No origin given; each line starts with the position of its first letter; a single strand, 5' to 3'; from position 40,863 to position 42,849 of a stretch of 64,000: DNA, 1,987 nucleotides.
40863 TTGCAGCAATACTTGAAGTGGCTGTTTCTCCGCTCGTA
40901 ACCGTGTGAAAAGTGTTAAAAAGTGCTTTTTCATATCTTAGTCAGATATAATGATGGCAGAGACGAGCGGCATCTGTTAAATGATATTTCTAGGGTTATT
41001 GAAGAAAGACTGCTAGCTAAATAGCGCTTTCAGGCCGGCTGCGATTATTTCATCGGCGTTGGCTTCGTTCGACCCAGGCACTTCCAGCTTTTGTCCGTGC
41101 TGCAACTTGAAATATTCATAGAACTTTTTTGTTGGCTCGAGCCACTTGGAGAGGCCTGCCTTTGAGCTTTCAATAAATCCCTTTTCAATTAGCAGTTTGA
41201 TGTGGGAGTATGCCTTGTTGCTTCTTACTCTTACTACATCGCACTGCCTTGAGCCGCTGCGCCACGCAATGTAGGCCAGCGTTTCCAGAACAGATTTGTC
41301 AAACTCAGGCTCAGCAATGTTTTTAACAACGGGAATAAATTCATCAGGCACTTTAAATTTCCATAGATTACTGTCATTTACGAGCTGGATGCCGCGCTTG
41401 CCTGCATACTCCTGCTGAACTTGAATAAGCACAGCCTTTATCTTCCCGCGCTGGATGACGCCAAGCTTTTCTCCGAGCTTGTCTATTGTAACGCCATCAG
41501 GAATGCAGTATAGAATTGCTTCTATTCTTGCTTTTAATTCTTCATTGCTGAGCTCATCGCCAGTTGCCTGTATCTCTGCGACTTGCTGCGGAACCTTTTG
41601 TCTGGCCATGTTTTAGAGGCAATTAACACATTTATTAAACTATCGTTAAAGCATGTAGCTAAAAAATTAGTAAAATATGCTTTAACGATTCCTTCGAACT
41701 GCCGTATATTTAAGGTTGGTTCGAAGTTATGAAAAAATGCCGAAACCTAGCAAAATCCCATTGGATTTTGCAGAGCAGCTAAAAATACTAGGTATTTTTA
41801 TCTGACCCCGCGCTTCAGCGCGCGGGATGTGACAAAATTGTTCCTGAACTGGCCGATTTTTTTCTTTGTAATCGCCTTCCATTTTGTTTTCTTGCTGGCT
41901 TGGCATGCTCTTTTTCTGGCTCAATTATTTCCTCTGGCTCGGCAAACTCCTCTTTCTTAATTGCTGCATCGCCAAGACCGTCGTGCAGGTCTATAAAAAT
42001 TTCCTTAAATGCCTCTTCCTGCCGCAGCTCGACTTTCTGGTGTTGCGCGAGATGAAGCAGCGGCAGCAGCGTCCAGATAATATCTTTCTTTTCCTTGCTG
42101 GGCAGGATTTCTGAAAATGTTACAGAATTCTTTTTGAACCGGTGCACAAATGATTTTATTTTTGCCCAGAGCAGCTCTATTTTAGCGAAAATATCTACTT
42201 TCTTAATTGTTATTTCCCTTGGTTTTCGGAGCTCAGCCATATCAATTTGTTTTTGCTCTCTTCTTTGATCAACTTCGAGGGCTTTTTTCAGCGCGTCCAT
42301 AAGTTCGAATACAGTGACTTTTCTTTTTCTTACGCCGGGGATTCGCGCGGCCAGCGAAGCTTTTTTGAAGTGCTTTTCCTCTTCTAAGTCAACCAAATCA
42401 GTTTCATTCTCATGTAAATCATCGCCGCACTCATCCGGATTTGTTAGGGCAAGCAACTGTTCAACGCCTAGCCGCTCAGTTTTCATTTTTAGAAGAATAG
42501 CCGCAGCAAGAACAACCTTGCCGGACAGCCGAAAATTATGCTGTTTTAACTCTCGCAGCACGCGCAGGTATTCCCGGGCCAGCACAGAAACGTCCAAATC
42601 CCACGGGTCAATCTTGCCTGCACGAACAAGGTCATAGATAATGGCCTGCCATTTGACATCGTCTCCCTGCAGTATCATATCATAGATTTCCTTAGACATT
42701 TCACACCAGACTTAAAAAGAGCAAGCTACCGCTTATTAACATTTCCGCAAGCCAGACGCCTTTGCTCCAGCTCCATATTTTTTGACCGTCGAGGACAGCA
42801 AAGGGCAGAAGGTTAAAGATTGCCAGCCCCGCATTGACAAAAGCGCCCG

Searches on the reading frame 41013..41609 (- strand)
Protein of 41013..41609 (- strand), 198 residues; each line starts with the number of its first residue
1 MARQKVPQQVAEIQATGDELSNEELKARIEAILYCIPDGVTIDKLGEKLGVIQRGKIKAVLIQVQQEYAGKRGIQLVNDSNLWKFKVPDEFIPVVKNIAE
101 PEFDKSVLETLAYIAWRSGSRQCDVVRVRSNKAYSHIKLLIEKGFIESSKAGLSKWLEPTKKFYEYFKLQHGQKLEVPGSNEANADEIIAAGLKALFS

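Call 10: search_protein_families(library=pfam, proteins=[window:41013-41609:-], max_evalue=0.01)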
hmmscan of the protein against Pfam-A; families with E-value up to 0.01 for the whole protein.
window:41013-41609:- (198 aa): 1 family
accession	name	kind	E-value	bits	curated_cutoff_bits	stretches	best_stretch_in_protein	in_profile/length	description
PF04079.22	SMC_ScpB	-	8.4e-26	90.9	27.4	1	27-175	1-157/160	Segregation and condensation complex subunit ScpB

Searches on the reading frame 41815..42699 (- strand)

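Call 10: search_protein_families(library=pfam, proteins=[window:41815-42699:-], max_evalue=0.01)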
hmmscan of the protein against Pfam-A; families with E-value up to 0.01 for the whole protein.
window:41815-42699:- (294 aa): 2 families
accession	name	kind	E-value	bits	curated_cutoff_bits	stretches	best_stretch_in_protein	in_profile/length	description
PF02616.19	SMC_ScpA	-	1e-11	45.7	24.6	1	24-237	1-230/232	Segregation and condensation protein ScpA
PF04824.21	Rad21_Rec8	-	0.007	16.1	22.7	0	214-238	27-51/55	Conserved region of Rad21 / Rec8 like protein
